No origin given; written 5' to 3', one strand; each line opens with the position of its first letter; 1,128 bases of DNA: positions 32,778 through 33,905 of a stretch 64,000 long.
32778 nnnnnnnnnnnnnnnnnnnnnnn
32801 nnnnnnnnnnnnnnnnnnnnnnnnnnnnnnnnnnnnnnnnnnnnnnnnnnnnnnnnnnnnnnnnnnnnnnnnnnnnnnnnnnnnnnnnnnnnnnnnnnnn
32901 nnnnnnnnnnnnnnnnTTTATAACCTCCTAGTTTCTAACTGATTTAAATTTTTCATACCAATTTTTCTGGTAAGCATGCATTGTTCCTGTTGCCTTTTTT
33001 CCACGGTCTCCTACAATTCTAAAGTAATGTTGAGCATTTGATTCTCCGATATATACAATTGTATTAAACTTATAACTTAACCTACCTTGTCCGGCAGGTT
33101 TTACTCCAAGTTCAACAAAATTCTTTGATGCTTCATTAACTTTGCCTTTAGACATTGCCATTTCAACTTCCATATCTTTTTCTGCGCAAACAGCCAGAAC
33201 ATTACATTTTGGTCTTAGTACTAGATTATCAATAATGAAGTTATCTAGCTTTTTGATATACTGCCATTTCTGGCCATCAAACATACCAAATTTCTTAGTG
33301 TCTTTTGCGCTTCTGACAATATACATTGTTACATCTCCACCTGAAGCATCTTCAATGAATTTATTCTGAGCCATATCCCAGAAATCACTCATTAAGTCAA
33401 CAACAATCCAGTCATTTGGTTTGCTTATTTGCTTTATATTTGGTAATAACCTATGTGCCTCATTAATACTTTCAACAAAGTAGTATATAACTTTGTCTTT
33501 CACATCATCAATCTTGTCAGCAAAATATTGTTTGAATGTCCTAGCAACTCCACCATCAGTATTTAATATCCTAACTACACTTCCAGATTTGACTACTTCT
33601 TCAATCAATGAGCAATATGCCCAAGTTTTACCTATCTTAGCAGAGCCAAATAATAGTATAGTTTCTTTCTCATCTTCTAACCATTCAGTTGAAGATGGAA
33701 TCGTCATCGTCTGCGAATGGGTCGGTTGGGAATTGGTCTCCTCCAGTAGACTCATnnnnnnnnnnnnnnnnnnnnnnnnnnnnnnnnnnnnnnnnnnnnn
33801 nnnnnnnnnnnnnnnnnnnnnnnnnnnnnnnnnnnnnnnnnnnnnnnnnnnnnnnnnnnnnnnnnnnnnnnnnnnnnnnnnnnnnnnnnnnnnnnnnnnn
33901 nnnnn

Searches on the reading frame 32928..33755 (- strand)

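Call 10: search_protein_families(library=pfam, proteins=[window:32928-33755:-], max_evalue=0.01)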
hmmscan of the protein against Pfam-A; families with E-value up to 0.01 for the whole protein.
window:32928-33755:- (275 aa): 1 family
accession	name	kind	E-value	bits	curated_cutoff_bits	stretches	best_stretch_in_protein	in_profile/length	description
PF13479.12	AAA_24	-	6.9e-06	26.5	27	1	31-190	3-128/195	AAA domain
